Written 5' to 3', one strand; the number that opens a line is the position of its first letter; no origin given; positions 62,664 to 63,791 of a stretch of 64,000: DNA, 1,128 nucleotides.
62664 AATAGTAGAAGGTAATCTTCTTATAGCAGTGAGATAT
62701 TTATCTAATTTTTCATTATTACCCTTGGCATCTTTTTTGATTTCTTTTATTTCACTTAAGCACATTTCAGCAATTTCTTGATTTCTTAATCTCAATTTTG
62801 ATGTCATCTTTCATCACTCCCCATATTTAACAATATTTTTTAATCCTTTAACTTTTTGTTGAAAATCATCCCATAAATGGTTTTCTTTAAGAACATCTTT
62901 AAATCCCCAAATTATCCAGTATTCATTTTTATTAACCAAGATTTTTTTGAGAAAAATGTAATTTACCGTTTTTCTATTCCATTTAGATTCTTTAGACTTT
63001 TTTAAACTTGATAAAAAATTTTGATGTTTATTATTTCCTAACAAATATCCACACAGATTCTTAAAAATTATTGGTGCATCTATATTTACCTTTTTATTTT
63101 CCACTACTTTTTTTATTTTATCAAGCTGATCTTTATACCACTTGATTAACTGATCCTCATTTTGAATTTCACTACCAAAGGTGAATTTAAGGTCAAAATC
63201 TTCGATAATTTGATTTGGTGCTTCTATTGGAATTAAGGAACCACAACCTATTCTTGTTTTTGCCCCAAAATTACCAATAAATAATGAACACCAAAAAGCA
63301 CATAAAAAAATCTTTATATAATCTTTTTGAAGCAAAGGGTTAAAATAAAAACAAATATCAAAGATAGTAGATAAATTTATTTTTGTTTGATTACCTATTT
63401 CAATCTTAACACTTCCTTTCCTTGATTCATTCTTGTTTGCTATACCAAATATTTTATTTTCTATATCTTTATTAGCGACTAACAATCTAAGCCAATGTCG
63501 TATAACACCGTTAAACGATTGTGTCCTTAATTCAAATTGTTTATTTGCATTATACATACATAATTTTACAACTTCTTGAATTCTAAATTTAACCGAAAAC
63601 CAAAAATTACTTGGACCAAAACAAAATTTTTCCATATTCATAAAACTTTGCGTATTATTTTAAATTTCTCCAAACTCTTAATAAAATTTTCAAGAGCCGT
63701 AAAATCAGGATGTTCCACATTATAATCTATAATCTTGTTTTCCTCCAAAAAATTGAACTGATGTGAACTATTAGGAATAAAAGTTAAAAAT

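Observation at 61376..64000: Truncated view of a type III (Cmr-like) CRISPR-Cas effector operon abutting xfp-ackA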

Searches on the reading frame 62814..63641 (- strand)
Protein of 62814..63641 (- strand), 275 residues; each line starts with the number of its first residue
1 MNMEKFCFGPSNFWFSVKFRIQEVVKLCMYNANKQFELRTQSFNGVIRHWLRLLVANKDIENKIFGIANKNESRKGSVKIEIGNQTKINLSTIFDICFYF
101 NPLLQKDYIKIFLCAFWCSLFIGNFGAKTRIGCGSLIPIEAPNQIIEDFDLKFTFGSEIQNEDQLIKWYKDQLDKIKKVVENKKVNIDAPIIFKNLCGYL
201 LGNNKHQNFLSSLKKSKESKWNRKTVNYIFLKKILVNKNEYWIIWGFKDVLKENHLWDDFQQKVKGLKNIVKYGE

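Call 4: search_protein_families(library=pfam, proteins=[window:62814-63641:-], max_evalue=1)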
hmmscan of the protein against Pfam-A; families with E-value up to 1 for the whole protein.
window:62814-63641:- (275 aa): 2 families
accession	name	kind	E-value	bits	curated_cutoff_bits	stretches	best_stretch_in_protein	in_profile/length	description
PF03787.20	RAMPs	-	1.3e-06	29.5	22.1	1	36-136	31-188/189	RAMP superfamily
PF24737.1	DUF7688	-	0.048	14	27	1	188-214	19-45/71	Domain of unknown function (DUF7688)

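Call 5: search_protein_families(library=ncbifam, proteins=[window:62814-63641:-], max_evalue=1)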
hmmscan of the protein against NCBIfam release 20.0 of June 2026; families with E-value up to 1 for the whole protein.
window:62814-63641:- (275 aa): 1 family
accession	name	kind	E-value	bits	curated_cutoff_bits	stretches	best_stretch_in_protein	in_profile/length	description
TIGR01894.1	cas_TM1795_cmr1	hypoth_equivalog_domain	0.017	15.3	28.65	1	32-87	12-85/167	type III-B CRISPR module RAMP protein Cmr1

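Call 6: search_protein_families(library=padloc, proteins=[window:62814-63641:-], max_evalue=1)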
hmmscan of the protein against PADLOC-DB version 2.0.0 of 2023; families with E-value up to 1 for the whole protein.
window:62814-63641:- (275 aa): 4 families
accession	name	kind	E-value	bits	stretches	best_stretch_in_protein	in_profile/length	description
PDLC01445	Cmr1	-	1.1e-06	26.8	2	33-82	23-76/276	"CAS-III-B,CAS-III-C; effector_G7"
PDLC01016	Csm3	-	2.5e-05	22.7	1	32-135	27-187/189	Csm3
PDLC01270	Cmr1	-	0.00013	20.5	1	29-138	15-137/139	"CAS-III-B,CAS-III-C; effector_G7"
PDLC01015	Csm3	-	0.0057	15.9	1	37-198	29-133/178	Csm3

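Call 9: find_homologous_proteins(query=window:62814-63641:-, max_evalue=0.001)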
Query window:62814-63641:- (275 aa): 3 proteins with E <= 0.001 among 558 candidates.
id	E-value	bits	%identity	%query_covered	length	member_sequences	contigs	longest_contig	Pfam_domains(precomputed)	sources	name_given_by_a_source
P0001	8.7e-179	611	98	100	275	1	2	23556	PF03787.21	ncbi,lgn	-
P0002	1.8e-176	603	98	99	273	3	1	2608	PF03787.21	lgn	-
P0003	2.0e-175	600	97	99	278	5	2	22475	PF03787.21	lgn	-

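Call 10: find_encoding_contigs(protein=P0001, flank=10000, max_places=6)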
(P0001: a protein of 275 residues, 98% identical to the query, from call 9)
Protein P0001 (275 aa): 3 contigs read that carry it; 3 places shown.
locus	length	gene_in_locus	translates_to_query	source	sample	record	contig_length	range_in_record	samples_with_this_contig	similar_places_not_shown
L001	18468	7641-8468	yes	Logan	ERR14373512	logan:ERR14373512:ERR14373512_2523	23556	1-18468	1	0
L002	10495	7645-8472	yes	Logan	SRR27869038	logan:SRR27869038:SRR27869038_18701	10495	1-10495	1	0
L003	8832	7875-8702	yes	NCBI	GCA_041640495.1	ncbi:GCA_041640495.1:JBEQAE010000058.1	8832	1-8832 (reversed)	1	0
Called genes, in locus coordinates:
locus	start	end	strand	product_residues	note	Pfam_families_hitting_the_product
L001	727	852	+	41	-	-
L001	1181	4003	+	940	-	PF18182:mCpol (faint), PF12469:Cmr2_N, PF22335:Cas10-Cmr2_palm2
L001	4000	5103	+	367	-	PF09700:Cas_Cmr3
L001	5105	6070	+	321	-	PF03787:RAMPs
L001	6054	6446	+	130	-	PF09701:Cas_Cmr5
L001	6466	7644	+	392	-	PF03787:RAMPs, PF21452:Cmr1_like_C (faint)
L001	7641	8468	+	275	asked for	PF03787:RAMPs (weak)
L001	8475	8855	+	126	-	PF09701:Cas_Cmr5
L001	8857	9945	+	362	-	PF03787:RAMPs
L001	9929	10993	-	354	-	PF00871:Acetate_kinase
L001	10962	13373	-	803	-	PF09364:XFP_N, PF03894:XFP, PF09363:XFP_C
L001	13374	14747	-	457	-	-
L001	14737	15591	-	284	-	PF20143:NAD_kinase_C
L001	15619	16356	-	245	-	PF21948:LplA-B_cat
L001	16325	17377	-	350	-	PF01861:BpsA_C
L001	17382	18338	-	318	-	PF02775:TPP_enzyme_C, PF12367:PFO_beta_C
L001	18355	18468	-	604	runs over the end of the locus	PF01558:POR, PF01855:POR_N, PF17147:PFOR_II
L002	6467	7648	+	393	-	PF03787:RAMPs, PF21452:Cmr1_like_C (faint)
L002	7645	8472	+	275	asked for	PF03787:RAMPs (weak)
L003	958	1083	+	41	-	-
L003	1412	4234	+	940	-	PF18182:mCpol (faint), PF12469:Cmr2_N, PF22335:Cas10-Cmr2_palm2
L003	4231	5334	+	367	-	PF09700:Cas_Cmr3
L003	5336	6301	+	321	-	PF03787:RAMPs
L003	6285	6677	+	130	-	PF09701:Cas_Cmr5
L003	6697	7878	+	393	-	PF03787:RAMPs, PF21452:Cmr1_like_C (faint)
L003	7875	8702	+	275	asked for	PF03787:RAMPs (weak)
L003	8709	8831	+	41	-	?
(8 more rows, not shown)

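Call 11: find_encoding_contigs(protein=P0003, flank=10000, max_places=6)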
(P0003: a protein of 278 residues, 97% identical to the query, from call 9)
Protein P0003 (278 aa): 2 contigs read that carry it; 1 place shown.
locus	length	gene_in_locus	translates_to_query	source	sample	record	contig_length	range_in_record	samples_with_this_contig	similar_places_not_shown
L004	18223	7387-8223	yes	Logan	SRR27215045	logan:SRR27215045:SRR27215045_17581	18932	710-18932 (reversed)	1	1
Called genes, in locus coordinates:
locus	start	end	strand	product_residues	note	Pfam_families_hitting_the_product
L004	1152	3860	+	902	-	PF12469:Cmr2_N, PF18182:mCpol (faint), PF22335:Cas10-Cmr2_palm2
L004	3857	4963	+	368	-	PF09700:Cas_Cmr3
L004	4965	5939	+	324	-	PF03787:RAMPs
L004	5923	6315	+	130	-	PF09701:Cas_Cmr5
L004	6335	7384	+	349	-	PF03787:RAMPs, PF21452:Cmr1_like_C (weak)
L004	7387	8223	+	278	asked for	PF03787:RAMPs (weak)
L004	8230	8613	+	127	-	PF09701:Cas_Cmr5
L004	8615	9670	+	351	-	PF03787:RAMPs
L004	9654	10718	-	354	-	PF00871:Acetate_kinase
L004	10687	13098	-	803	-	PF09364:XFP_N, PF03894:XFP, PF09363:XFP_C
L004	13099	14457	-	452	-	-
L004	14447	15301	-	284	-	PF20143:NAD_kinase_C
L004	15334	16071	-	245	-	PF21948:LplA-B_cat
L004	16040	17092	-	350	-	PF01861:BpsA_C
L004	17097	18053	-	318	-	PF02775:TPP_enzyme_C, PF12367:PFO_beta_C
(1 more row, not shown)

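Call 16: search_protein_families(library=ncbifam, proteins=[L001:1181-4003:+, L001:4000-5103:+, L001:5105-6070:+, L001:6054-6446:+, L001:6466-7644:+, L001:7641-8468:+, L001:8475-8855:+, L001:8857-9945:+], max_evalue=0.1)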
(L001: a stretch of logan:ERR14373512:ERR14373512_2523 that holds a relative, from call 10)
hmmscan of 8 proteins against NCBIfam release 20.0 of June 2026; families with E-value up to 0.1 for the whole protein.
L001:1181-4003:+ (940 aa): 2 families
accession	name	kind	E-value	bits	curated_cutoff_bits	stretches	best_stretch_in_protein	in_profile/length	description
TIGR02577.1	cas_TM1794_Cmr2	equivalog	3.8e-94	316.3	79.4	1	250-794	2-510/510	type III-B CRISPR-associated protein Cas10/Cmr2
TIGR02578.2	cas_TM1811_Csm1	equivalog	3.5e-25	88.8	170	2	484-895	374-731/753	type III-A CRISPR-associated protein Cas10/Csm1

L001:4000-5103:+ (367 aa): 1 family
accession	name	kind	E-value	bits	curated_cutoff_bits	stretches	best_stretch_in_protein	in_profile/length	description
TIGR01888.1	cas_cmr3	equivalog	4.3e-43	147.8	100.4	1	4-361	1-343/346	type III-B CRISPR module-associated protein Cmr3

L001:5105-6070:+ (321 aa): 5 families
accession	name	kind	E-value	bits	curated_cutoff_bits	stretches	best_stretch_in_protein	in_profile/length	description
TIGR02580.1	cas_RAMP_Cmr4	equivalog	4e-80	269.7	87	1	7-306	2-283/283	type III-B CRISPR module RAMP protein Cmr4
NF041225.1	Cas_III-E_gRAMP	equivalog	9.2e-07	26.6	700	1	204-305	490-575/1636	type III-E CRISPR-associated gRAMP effector Cas7-11e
TIGR02581.1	cas_cyan_RAMP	equivalog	1.1e-06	28.5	108.05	1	212-308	128-211/216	type III CRISPR-associated RAMP protein Csx7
TIGR02582.1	cas7_TM1809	equivalog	0.002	18.2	90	1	11-73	11-87/203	type III-A CRISPR-associated RAMP protein Csm3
TIGR01898.1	cas_TM1791_cmr6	equivalog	0.013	15.6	51.1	1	19-78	12-68/195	type III-B CRISPR module RAMP protein Cmr6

L001:6054-6446:+ (130 aa): 1 family
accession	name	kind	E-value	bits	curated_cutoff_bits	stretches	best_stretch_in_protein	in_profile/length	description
TIGR01881.1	cas_Cmr5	equivalog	6.2e-12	46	27.9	1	38-127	34-137/143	type III-B CRISPR module-associated protein Cmr5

L001:6466-7644:+ (392 aa): 1 family
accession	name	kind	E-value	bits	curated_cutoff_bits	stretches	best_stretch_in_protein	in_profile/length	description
TIGR01894.1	cas_TM1795_cmr1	hypoth_equivalog_domain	2.3e-12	47.4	28.65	1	8-170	1-164/167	type III-B CRISPR module RAMP protein Cmr1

L001:7641-8468:+ (275 aa): 0 families

L001:8475-8855:+ (126 aa): 2 families
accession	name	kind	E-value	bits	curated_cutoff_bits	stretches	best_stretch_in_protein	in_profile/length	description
TIGR01881.1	cas_Cmr5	equivalog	2e-21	76.8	27.9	1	8-125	4-143/143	type III-B CRISPR module-associated protein Cmr5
TIGR03734.1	PRTRC_parB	hypoth_equivalog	0.013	14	278.6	1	7-94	417-502/555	PRTRC system ParB family protein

L001:8857-9945:+ (362 aa): 5 families
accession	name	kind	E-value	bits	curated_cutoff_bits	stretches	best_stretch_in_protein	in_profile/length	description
TIGR01898.1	cas_TM1791_cmr6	equivalog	2.4e-55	187.7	51.1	1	115-358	2-194/195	type III-B CRISPR module RAMP protein Cmr6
TIGR01899.1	cas_TM1807_csm5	equivalog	0.0001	21.9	38.3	1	137-338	102-285/364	type III-A CRISPR-associated RAMP protein Csm5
TIGR02580.1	cas_RAMP_Cmr4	equivalog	0.005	16.7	87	1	120-167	9-58/283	type III-B CRISPR module RAMP protein Cmr4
TIGR02581.1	cas_cyan_RAMP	equivalog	0.023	14.4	108.05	1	116-160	10-56/216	type III CRISPR-associated RAMP protein Csx7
NF038158.1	lant_leader_L1b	domain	0.059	13.5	27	0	75-86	2-13/28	class I lanthipeptide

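Call 17: search_protein_families(library=padloc, proteins=[L001:1181-4003:+, L001:4000-5103:+, L001:5105-6070:+, L001:6054-6446:+, L001:6466-7644:+], max_evalue=0.001)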
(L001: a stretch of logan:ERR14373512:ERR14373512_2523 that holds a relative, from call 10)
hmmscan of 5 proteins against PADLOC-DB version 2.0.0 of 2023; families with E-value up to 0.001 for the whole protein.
L001:1181-4003:+ (940 aa): 16 families
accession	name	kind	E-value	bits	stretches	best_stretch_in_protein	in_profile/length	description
PDLC01292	Cas10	-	9.2e-115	382.2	1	250-802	2-387/387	CAS-III; effector_LS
PDLC01422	Cas10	-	5.1e-113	376.9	1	248-914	2-514/519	CAS-III; effector_LS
PDLC00917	Cas10b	-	1e-94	316.3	1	250-794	2-510/510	"CRISPR-associated protein Cas10/Cmr2, subtype III-B"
PDLC01444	Cas10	-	1.3e-86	289.8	1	15-885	4-585/605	CAS-III; effector_LS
PDLC02054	Cas10b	-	1.1e-65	220.5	2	614-914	249-530/537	-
PDLC02052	Cas10b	-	1.2e-65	220.4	2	117-755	32-678/875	-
PDLC01651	Cas10b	-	3e-32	109.3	1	251-368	2-106/113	CAS-III-B; effector_LS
PDLC00920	Cas10b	-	3.9e-30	102.7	1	250-371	3-114/116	Cas10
PDLC01293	Cas10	-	2.3e-24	84.2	2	480-794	333-577/577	CAS-III; effector_LS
PDLC00916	Cas10a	-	2.3e-15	54.5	1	482-794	389-650/650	"CRISPR-associated protein Cas10/Csm1, subtype III-A/MTUBE"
PDLC01739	Cas10a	-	2.6e-14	50.7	1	700-874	530-694/731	-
PDLC02051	Cas10b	-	4.4e-14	50.5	2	612-839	217-406/479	-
PDLC01529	Cas10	-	1.4e-12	45.7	1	612-797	166-327/370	CAS-III; effector_LS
PDLC02053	Cas10b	-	1.1e-09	35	1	608-751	376-524/717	-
PDLC00919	Cas10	-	1.4e-09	35.6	1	625-796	188-368/414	Cas10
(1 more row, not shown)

L001:4000-5103:+ (367 aa): 6 families
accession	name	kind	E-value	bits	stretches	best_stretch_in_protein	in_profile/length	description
PDLC01640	Cmr3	-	1.4e-49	167.8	1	4-335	1-296/324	"CAS-III-B,CAS-III-C; effector_G5"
PDLC00978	Cmr3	-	1.1e-43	147.8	1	4-361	1-343/346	CRISPR type III-B/RAMP module-associated protein Cmr3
PDLC01361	Cmr3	-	1.2e-42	145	1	6-337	1-283/308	"CAS-III-B,CAS-III-C; effector_G5"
PDLC01269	Cmr3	-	1.4e-42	144.5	1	13-361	1-271/273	"CAS-III-B,CAS-III-C; effector_G5"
PDLC00980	Cmr3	-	8.3e-35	119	1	6-337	1-327/357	Cmr3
PDLC01454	Cmr3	-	7.2e-27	92.6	1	5-354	4-266/278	"CAS-III-B,CAS-III-C; effector_G5"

L001:5105-6070:+ (321 aa): 24 families
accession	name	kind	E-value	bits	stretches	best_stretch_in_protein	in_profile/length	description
PDLC00981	Cmr4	-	1.1e-80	269.7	1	7-306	2-283/283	CRISPR type III-B/RAMP module RAMP protein Cmr4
PDLC00982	Cmr4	-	1.4e-76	256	1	8-306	3-281/281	Cmr4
PDLC01295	Cmr4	-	3.3e-75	251.6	1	7-306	2-256/256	"CAS-III-B,CAS-III-C; effector_G7"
PDLC01441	Cmr4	-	9.1e-70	233.2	1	7-307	4-241/245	"CAS-III-B,CAS-III-C; effector_G7"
PDLC01016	Csm3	-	7.7e-21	73.3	1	10-306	3-189/189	Csm3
PDLC01015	Csm3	-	7.4e-20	70.7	2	13-154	2-114/178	Csm3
PDLC01339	Csm3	-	1.8e-16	59.6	1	12-302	1-162/163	"CAS-III-A,CAS-III-D; effector_G7"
PDLC01613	Csm3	-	8.1e-16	57.4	1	11-306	3-177/177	"CAS-III-A,CAS-III-D; effector_G7"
PDLC02111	Cas7_IIId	-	1.2e-13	48.7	2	12-92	18-91/417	-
PDLC01442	Csm3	-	1.5e-10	39.3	1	10-309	14-182/208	"CAS-III-A,CAS-III-D; effector_G7"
PDLC01535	Cmr6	-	2.2e-09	35.6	1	25-96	30-96/185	"CAS-III-B,CAS-III-C; effector_G7"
PDLC02113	Cas7_IIId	-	2.3e-09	35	1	11-92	7-90/207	-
PDLC02115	Cas7_IIId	-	9.3e-09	32.9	1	12-92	12-91/486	-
PDLC01296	Csm3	-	1.9e-07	29.3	1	13-308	13-187/192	"CAS-III-A,CAS-III-D; effector_G7"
PDLC00988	Cmr6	-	3.1e-07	28.5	1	26-82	31-94/252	Cmr6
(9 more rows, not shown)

L001:6054-6446:+ (130 aa): 5 families
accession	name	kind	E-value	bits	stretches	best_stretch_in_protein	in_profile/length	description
PDLC01641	Cmr5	-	1.3e-13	49.5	1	12-127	2-107/109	CAS-III-B; effector_SS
PDLC01267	Cmr5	-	4e-13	47.7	1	32-128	21-105/109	CAS-III-B; effector_SS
PDLC00983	Cmr5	-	1.6e-12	46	1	38-127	34-137/143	CRISPR type III-B/RAMP module-associated protein Cmr5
PDLC01362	Cmr5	-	3e-10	38.6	1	20-127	10-108/110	CAS-III-B; effector_SS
PDLC01458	Cmr5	-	1.2e-06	26.8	1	28-127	22-104/111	CAS-III-B; effector_SS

L001:6466-7644:+ (392 aa): 5 families
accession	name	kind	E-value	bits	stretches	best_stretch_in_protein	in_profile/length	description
PDLC01445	Cmr1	-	4e-18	64.3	1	5-361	7-258/276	"CAS-III-B,CAS-III-C; effector_G7"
PDLC01270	Cmr1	-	5.7e-16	57.3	1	5-170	3-136/139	"CAS-III-B,CAS-III-C; effector_G7"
PDLC01016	Csm3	-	8e-14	50.4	1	7-169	2-188/189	Csm3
PDLC00976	Cmr1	-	1e-11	42.9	1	2-347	8-336/387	Cmr1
PDLC01212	Cmr6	-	0.00023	18.3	1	20-92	226-306/499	"CAS-III-B,CAS-III-C; effector_G7"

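Call 25: search_protein_representatives(protein=window:62814-63641:-)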
Query: 275 residues. Proteins with E-value up to 0.001 (for the whole library): 84; up to 1e-10: 17; up to 1e-30: 2. The best 84 are listed.
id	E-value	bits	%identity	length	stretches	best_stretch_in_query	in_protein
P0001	2.8e-179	611.0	98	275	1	1-275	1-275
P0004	3.0e-34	135.1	43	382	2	84-219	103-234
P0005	2.2e-28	115.8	43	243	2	90-221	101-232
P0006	1.1e-25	107.0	43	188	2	87-170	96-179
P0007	6.3e-23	98.0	40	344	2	88-213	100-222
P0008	2.2e-20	89.6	36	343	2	81-218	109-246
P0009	1.4e-18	83.7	37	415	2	91-218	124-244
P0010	4.7e-15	72.2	36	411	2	20-83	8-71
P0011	1.8e-14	70.3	38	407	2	19-90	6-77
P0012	3.2e-14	69.4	32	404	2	87-241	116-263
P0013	3.7e-14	69.2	35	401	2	94-213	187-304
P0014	4.5e-14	68.9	33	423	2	19-85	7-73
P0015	5.4e-13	65.4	34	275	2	90-216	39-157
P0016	1.7e-12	63.7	34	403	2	21-84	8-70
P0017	1.8e-11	60.4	35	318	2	83-185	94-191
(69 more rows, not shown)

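Call 27: find_related_loci(query=A1, collection=genome_contigs, flank=10000)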
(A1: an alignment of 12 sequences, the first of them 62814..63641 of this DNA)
Query A1 (275 aa) in genome_contigs; peptide patterns used: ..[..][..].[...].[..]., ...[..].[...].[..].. (x = any residue, [..] = any of these).
77 stretches matched a pattern; 26 encode a relative of the query (tblastn E <= 1e-3); 25 distinct loci.
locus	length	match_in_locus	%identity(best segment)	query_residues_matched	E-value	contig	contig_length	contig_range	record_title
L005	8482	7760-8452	38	16-222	9e-34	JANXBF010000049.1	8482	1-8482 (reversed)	MAG: Candidatus Calescibacterium sp. isolate SKYB25 NODE_49_length_8482_cov_5.365735, whole genome shotgun sequence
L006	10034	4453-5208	31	16-227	3e-32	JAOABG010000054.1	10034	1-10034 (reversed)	MAG: bacterium isolate SKW172 NODE_54_length_10034_cov_3.836798, whole genome shotgun sequence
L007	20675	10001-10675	30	24-228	5e-27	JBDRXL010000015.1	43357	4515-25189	MAG: candidate division WOR-3 bacterium isolate JZ-1_201907_bins_3 JZ-1_201907_bins_3_scaffold_15, whole genome shotgun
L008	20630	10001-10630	33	16-204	1e-25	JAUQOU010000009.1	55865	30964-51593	MAG: bacterium isolate BF2.bins.44.201808 NODE_295_length_55865_cov_1.420880, whole genome shotgun sequence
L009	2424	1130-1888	33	24-227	4e-25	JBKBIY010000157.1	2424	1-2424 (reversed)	MAG: bacterium isolate 21I_057.bin.20 NODE_157_length_2424_cov_3.291862, whole genome shotgun sequence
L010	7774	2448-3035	34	24-201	2e-24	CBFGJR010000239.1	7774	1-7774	MAG: candidate division WOR-3 bacterium isolate QZM1.Bin.7.optimized.1 genome assembly, contig: NODE_74_length_7774_cov_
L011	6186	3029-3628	30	15-194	9e-22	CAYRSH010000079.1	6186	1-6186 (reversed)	MAG TPA_asm: uncultured bacterium isolate binchicken_co71_159 genome assembly, contig: NODE_5789_length_6186_cov_27.9023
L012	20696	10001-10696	31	24-213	3e-21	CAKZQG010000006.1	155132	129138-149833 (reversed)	MAG TPA_asm: uncultured bacterium isolate SRR5214706_bin.133_CONCOCT_v1.1_MAG genome assembly, contig: ERZ1744544.28, wh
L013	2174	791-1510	30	12-221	5e-21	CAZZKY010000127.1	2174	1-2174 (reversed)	MAG TPA_asm: uncultured bacterium isolate binchicken_co25_44 genome assembly, contig: k141_5222, whole genome shotgun se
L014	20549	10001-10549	29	18-180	7e-19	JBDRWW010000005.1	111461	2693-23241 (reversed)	MAG: candidate division WOR-3 bacterium isolate ZZQ_201803_bins_59 ZZQ_201803_bins_59_scaffold_5, whole genome shotgun s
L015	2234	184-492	42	94-203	1e-17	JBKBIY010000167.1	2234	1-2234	MAG: bacterium isolate 21I_057.bin.20 NODE_167_length_2234_cov_3.837738, whole genome shotgun sequence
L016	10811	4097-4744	28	21-195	1e-17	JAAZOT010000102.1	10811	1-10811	MAG: Spirochaetales bacterium isolate AS27yjCOA_89 197756_AS27, whole genome shotgun sequence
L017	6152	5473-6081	28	24-201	3e-17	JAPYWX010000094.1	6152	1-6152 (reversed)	MAG: Spirochaetes bacterium isolate RSWP19 scaffold_2534_c1, whole genome shotgun sequence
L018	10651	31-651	29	24-200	5e-17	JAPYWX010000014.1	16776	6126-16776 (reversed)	MAG: Spirochaetes bacterium isolate RSWP19 scaffold_512_c1, whole genome shotgun sequence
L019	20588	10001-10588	28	19-167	7e-17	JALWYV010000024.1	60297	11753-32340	MAG: candidate division WOR-3 bacterium isolate T2_metabat1_scaf2bin.036 T2_NODE_265_length_60297_cov_9.924148, whole ge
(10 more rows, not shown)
